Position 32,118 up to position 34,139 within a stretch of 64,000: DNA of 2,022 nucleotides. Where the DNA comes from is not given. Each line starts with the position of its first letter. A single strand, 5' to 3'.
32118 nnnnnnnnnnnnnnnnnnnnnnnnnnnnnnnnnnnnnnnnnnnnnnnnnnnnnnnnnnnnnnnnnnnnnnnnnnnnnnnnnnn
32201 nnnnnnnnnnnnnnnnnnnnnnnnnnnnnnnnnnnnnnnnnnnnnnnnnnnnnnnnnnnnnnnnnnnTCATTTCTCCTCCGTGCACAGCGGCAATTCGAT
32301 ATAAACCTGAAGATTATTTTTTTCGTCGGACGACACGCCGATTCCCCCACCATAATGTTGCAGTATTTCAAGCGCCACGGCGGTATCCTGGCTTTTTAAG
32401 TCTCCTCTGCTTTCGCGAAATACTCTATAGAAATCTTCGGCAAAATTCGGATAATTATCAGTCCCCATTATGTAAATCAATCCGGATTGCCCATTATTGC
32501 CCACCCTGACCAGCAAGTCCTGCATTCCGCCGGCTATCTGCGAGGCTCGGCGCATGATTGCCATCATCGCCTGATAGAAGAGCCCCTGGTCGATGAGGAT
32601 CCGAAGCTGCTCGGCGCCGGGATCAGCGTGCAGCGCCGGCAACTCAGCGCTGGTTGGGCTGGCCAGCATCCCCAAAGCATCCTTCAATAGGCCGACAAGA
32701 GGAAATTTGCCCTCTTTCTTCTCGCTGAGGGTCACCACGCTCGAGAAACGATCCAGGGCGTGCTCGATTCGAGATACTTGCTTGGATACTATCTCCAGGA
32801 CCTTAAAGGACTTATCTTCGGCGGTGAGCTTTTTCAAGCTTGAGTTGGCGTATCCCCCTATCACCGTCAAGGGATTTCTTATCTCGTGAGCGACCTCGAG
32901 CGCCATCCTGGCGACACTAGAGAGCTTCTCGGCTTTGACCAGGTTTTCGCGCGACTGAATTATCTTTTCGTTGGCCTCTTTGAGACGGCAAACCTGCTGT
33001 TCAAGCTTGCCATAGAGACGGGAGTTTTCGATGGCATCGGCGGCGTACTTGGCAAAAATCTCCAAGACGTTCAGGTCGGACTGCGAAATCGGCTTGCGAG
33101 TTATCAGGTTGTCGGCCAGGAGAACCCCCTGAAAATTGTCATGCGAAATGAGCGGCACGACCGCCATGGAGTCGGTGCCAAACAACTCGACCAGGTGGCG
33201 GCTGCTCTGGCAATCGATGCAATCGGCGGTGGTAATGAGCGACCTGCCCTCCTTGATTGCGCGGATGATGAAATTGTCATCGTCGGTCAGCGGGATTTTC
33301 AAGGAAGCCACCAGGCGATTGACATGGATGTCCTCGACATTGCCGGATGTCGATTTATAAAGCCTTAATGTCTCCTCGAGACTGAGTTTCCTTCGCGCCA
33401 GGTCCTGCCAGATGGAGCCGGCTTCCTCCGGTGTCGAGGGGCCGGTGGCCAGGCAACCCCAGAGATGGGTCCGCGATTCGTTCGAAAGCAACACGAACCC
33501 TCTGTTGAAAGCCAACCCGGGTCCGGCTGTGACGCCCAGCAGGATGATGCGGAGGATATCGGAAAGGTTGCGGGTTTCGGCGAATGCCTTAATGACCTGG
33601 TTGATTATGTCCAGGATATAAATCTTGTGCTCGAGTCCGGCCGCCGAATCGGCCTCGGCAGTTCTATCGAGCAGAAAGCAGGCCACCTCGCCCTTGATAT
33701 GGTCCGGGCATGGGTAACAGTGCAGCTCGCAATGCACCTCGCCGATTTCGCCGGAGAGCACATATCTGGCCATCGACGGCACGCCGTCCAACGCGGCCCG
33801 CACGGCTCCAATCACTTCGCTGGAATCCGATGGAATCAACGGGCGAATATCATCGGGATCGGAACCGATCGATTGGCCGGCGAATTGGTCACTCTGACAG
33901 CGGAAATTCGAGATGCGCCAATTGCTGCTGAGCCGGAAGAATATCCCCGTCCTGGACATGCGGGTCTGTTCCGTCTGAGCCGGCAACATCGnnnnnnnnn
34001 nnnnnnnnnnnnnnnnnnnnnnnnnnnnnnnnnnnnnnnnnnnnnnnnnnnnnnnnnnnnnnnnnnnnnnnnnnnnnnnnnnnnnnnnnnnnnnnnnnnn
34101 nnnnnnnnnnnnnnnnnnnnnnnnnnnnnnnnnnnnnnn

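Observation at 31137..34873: Five-gene signalling operon: GAF pseudo-kinase, GAF histidine kinase, receiver, mini MCP-like protein, receiver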

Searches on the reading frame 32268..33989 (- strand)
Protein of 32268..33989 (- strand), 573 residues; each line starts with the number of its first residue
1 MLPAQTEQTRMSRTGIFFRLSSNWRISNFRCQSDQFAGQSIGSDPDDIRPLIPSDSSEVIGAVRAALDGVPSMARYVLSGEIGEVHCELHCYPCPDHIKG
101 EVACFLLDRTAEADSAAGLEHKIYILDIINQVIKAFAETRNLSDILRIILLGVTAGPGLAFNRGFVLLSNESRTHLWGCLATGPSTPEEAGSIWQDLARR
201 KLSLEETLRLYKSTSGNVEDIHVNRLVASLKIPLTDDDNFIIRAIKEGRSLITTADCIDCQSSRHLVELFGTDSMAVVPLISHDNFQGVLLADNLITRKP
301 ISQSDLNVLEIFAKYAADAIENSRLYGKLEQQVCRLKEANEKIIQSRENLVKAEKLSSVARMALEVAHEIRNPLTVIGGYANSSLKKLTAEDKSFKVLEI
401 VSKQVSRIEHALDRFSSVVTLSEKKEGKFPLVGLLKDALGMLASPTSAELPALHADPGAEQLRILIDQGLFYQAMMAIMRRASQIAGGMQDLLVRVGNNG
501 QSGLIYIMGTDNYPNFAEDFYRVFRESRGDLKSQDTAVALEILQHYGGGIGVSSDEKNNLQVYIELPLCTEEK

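Call 3: search_protein_families(library=pfam, proteins=[window:32268-33989:-], max_evalue=1)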
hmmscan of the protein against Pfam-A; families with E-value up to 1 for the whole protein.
window:32268-33989:- (573 aa): 7 families
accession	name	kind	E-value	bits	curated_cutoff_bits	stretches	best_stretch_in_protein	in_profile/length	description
PF00512.31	HisKA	-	2.4e-07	31.1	26.9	1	362-415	5-57/66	His Kinase A (phospho-acceptor) domain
PF01590.32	GAF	-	2.7e-07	31.6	22.4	1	231-320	46-133/133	GAF domain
PF13492.12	GAF_3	-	0.00019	22.3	27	1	271-322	79-129/129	GAF domain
PF13185.12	GAF_2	-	0.00031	21.4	28.6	1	238-321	54-136/136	GAF domain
PF11849.14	DUF3369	-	0.021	15.6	27.2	0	286-326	128-165/168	Domain of unknown function (DUF3369)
PF15585.11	Imm7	-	0.048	14.4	25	1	457-534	41-116/130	Immunity protein 7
PF24128.1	Phage_zn_bind_4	-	0.063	13.9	27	1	241-262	32-53/63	Phage zinc binding protein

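Call 4: search_protein_families(library=ncbifam, proteins=[window:32268-33989:-], max_evalue=1)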
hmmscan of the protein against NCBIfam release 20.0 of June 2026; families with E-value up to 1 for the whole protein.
window:32268-33989:- (573 aa): 34 families (the best 25 are shown)
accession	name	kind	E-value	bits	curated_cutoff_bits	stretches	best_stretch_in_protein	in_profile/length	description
NF008468.0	PRK11360.1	equivalog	9.5e-15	54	646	1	345-570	382-610/616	two-component system sensor histidine kinase AtoS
NF007688.0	PRK10364.1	equivalog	2.9e-10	39.5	479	1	347-572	228-455/460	two-component system sensor histidine kinase ZraS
NF040750.1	tetrathio_HK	equivalog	4.4e-08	32.1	750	1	335-420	314-402/555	tetrathionate respiration histidine kinase TtrS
NF053867.1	SprKinKinDBac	equivalog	2.7e-07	29.4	775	1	351-569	278-498/500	sporulation kinase KinD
TIGR02966.1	phoR_proteo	equivalog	8e-07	28.4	334.2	1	349-424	103-180/333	phosphate regulon sensor histidine kinase PhoR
NF038230.1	Regu_Geo_Pelo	equivalog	6.4e-06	24.3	1200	1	228-398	65-240/935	GPMC system transcriptional regulator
NF010411.0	PRK13837.1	equivalog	6.2e-05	21.2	647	1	336-484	429-574/828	two-component system VirA-like sensor kinase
NF045900.1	HisKinCpxALeg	equivalog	6.6e-05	21.8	800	1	327-567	193-450/451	two-component system sensor histidine kinase CpxA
NF047794.1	HisKinPtgB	equivalog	7.5e-05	21.2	1000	1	328-410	411-495/656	two-component system sensor histidine kinase PgtB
NF041777.1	sens_FixL_Rhizob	equivalog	8.2e-05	21.4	850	1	342-483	245-391/485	sensor protein FixL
NF058527.1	HistKinChvGCaul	equivalog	8.9e-05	21.4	740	1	353-412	300-358/535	two-component sensor histidine kinase ChvG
NF049962.1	HisKinFlgSCampy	equivalog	0.00016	20.8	600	1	336-411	106-182/338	fla regulon two-component system sensor histidine kinase FlgS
NF047786.1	his_kin_MadS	equivalog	0.0002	20.6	500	1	261-359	116-214/434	MadS family sensor histidine kinase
NF041210.1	his_kin_PieS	equivalog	0.00039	19.5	850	1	340-488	233-382/474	two component system sensor histidine kinase PieS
NF033091.0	HK_VanS_ACDEFG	equivalog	0.00044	19.4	400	1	326-422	46-138/293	vancomycin resistance histidine kinase VanS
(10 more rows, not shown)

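Call 7: search_solved_structures(query=window:32268-33989:-, max_evalue=0.01, show_alignments=4)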
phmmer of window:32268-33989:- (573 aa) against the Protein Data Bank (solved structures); distinct sequences matched with E-value up to 0.01: 13.
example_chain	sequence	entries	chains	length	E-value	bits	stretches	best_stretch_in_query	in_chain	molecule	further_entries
3a0r_A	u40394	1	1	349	1e-07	34.2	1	343-541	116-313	Sensor protein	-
9jfj_A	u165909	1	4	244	2.1e-07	33.2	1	348-567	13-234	Sensor histidine kinase ZraS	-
4gcz_A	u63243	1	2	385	1.3e-06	30.5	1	321-567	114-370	Blue-light photoreceptor, Sensor protein fixL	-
8a3u_A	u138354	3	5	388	1.4e-06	30.5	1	326-567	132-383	Putative Sensory box protein,Sensor protein FixL | Putative Sensory box protein,Putative Sensory box protein,Sensor protein FixL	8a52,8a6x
8a7f_A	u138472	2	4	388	1.4e-06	30.5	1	326-567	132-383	Putative Sensory box protein,Sensor protein FixL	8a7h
3d36_A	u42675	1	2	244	8.5e-06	27.9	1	350-569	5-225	Sporulation kinase B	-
4jas_A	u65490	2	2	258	0.0002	23.3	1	354-567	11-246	Histidine kinase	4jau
5uht_A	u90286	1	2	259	0.0014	20.6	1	354-567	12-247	Sensor histidine kinase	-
2c2a_A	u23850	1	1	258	0.0015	20.5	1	354-567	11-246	SENSOR HISTIDINE KINASE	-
3dge_A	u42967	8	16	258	0.0015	20.5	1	354-567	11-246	Sensor protein | Histidine kinase | Sensor histidine kinase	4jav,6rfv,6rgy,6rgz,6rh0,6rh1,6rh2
8vc9_A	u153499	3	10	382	0.002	20.1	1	324-408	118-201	Leptospira virulence regulator B (LvrB) | histidine kinase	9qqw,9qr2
6azr_A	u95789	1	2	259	0.0026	19.7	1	354-567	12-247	Sensor histidine kinase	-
9p6i_A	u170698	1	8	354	0.0079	18.1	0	342-545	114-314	histidine kinase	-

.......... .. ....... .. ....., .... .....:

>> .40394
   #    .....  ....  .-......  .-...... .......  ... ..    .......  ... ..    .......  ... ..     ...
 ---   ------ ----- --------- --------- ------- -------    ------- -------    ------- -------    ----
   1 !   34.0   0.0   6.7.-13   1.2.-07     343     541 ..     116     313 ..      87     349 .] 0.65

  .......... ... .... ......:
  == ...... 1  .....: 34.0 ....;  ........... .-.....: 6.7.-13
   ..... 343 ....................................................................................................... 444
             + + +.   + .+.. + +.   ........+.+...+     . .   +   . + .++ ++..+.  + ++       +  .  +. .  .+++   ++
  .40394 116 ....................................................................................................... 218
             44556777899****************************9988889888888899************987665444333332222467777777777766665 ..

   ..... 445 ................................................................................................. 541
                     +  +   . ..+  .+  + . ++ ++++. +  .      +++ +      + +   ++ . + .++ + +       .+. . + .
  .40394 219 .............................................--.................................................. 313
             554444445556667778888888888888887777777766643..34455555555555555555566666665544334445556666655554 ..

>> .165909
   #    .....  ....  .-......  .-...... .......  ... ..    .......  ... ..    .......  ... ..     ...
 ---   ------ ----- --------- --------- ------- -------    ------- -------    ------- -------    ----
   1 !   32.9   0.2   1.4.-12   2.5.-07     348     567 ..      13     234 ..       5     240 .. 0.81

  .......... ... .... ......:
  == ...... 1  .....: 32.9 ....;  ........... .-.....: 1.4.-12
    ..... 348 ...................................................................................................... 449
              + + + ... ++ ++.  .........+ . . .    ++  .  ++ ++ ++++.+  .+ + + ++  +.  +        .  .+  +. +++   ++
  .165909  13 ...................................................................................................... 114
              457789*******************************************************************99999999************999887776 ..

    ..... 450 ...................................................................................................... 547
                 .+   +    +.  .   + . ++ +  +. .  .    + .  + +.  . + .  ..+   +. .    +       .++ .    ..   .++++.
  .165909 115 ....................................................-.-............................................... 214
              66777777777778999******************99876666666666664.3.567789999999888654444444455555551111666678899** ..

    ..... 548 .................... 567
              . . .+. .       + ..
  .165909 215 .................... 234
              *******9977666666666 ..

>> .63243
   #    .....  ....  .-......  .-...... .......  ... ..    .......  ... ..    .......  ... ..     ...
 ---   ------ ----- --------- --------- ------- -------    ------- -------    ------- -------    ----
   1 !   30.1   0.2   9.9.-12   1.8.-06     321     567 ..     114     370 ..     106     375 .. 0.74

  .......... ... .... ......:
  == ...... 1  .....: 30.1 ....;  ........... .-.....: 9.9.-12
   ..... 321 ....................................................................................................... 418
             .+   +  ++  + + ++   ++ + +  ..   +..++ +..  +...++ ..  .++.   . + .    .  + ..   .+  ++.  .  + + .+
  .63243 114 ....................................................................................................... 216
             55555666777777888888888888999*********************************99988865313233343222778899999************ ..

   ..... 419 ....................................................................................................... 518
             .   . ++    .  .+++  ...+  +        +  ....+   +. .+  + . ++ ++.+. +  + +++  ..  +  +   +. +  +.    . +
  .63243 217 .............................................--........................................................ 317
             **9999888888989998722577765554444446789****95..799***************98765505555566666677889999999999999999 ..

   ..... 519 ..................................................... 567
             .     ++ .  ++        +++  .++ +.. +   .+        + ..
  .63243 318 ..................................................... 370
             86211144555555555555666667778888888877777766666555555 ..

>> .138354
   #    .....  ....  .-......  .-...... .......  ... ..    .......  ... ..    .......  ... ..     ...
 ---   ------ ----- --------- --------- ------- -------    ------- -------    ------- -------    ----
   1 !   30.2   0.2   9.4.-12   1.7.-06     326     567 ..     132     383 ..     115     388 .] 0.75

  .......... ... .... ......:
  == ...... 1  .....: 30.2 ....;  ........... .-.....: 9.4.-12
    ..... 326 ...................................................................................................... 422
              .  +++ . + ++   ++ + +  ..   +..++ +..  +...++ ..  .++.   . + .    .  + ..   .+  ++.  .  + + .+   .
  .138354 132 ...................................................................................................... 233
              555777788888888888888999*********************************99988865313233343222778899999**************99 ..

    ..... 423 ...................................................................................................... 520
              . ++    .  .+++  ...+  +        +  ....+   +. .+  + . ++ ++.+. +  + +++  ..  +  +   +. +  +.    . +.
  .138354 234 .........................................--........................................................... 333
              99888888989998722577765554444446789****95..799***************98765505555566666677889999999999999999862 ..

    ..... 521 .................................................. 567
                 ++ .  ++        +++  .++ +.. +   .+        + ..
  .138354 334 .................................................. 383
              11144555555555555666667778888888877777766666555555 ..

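Call 9: find_homologous_proteins(query=window:32268-33989:-, max_evalue=0.00001)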
Query window:32268-33989:- (573 aa): 199 proteins with E <= 0.00001 among 8000 candidates; the best 120 are listed.
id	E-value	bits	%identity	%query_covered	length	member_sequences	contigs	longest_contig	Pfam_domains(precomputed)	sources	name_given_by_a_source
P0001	0.0e+0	1273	100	100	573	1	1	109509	PF01590.33,PF00512.32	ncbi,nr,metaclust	ncbi:MAG: hypothetical protein A2W25_12935 [candidate division Zixibacteria bacterium RBG_16_53_22]|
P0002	0.0e+0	1014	91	88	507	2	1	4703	PF13185.13,PF01590.33,PF13492.13,PF00512.32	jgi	jgi:signal transduction histidine kinase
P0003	4.3e-296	1001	80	100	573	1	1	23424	PF01590.33,PF00512.32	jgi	jgi:hypothetical protein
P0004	3.8e-292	988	77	100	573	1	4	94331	PF01590.33,PF13492.13,PF00512.32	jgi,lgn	jgi:signal transduction histidine kinase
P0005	2.3e-255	866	70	99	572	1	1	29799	PF13185.13,PF01590.33,PF13492.13,PF00512.32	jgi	jgi:GAF domain-containing protein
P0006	2.7e-253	860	70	98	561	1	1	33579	PF13185.13,PF01590.33,PF13492.13,PF00512.32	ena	-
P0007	2.6e-228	777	64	98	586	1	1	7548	PF01590.33,PF13492.13,PF00512.32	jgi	jgi:GAF domain-containing protein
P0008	2.1e-221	754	63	98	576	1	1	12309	PF13185.13,PF01590.33,PF13492.13,PF00512.32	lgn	-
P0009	8.9e-219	746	61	97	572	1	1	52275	PF00512.32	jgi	jgi:nitrogen-specific signal transduction histidine kinase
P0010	2.2e-216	738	62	94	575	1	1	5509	PF00512.32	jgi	jgi:GAF domain-containing protein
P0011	2.1e-214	731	60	97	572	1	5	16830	PF13492.13,PF00512.32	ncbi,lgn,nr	ncbi:MAG TPA: hypothetical protein DEO84_12455 [candidate division Zixibacteria bacterium]|nr:hypoth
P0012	6.9e-214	730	61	98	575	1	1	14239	PF01590.33,PF13492.13,PF00512.32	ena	-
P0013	2.2e-213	728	72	82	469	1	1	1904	PF01590.33,PF00512.32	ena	-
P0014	2.4e-213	728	60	99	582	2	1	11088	PF00512.32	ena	-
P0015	1.2e-212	726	61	94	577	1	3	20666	PF13492.13,PF00512.32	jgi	jgi:GAF domain-containing protein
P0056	5.1e-152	525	45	98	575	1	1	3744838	PF01590.33,PF00512.32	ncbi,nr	ncbi:MAG: GAF domain-containing sensor histidine kinase [Candidatus Zixiibacteriota bacterium]|nr:MA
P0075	1.1e-95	340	39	84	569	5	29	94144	PF01590.33,PF00512.32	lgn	-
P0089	2.3e-82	296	44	58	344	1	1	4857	PF01590.33,PF13492.13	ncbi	-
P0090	7.9e-71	257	34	84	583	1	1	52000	PF01590.33,PF02518.32,PF00512.32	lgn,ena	-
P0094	7.1e-56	208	31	83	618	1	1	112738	PF13185.13,PF01590.33,PF02518.32,PF00512.32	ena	-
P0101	1.4e-53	201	31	87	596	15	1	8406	PF01590.33,PF13492.13,PF00512.32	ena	-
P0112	7.6e-46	175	33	50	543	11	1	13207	PF13185.13,PF01590.33,PF00512.32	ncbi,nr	ncbi:MAG: GAF domain-containing protein [Geobacteraceae bacterium]|nr:GAF domain-containing protein 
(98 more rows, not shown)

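Call 20: find_encoding_contigs(protein=P0056, flank=7000, max_places=1)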
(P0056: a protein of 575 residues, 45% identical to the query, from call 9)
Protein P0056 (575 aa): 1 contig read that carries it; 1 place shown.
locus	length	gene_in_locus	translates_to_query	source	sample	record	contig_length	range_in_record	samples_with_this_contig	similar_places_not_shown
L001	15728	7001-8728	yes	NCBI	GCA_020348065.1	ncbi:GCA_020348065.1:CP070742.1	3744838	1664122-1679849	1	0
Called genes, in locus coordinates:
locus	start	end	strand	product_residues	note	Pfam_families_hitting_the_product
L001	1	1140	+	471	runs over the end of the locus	PF00448:SRP54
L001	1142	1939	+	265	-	-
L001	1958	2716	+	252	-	PF04542:Sigma70_r2, PF04539:Sigma70_r3 (weak), PF04545:Sigma70_r4, PF08281:Sigma70_r4_2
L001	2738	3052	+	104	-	-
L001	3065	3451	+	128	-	-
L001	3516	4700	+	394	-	PF09986:DUF2225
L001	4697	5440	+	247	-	PF12945:PilZNR, PF07238:PilZ (weak)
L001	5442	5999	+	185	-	-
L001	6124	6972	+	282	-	PF01590:GAF, PF13185:GAF_2, PF13492:GAF_3 (weak)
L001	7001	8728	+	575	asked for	PF01590:GAF, PF00512:HisKA (weak)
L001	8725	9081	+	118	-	PF00072:Response_reg, PF03709:OKR_DC_1_N (weak)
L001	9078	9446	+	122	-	-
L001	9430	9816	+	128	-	PF00072:Response_reg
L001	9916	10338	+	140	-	PF00072:Response_reg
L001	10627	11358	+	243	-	PF00460:Flg_bb_rod (weak), PF22692:LlgE_F_G_D1, PF06429:Flg_bbr_C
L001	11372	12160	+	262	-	PF00460:Flg_bb_rod, PF22692:LlgE_F_G_D1, PF06429:Flg_bbr_C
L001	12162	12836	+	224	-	PF13144:ChapFlgA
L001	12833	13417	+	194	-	PF02107:FlgH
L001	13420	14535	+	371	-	PF02119:FlgI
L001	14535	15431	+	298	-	PF10135:Rod-binding, PF01464:SLT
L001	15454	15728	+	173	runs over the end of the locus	PF05130:FlgN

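Call 21: find_encoding_contigs(protein=P0075, flank=7000, max_places=1)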
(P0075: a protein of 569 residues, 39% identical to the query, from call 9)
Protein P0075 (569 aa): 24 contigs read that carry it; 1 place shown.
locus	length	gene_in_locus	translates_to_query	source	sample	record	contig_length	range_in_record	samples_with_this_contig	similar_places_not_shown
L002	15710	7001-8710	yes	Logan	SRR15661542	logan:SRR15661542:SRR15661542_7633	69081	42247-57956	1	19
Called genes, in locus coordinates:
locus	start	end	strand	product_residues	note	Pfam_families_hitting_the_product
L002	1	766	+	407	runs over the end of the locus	PF00448:SRP54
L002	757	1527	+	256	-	PF06564:CBP_BcsQ (faint), PF10609:ParA, PF13614:AAA_31 (weak), PF01656:CbiA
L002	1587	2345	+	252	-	PF04542:Sigma70_r2, PF04539:Sigma70_r3, PF04545:Sigma70_r4, PF08281:Sigma70_r4_2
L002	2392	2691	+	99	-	-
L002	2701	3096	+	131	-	-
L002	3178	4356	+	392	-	PF09986:DUF2225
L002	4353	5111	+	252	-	PF12945:PilZNR (weak), PF07238:PilZ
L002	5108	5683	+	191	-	-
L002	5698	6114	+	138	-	PF00072:Response_reg, PF21332:AmiR_N (weak)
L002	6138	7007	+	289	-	PF01590:GAF, PF13185:GAF_2, PF13492:GAF_3, PF00512:HisKA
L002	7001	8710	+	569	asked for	PF01590:GAF (weak), PF00512:HisKA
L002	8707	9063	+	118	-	PF00072:Response_reg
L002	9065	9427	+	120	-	-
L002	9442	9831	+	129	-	PF00072:Response_reg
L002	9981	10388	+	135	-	PF00072:Response_reg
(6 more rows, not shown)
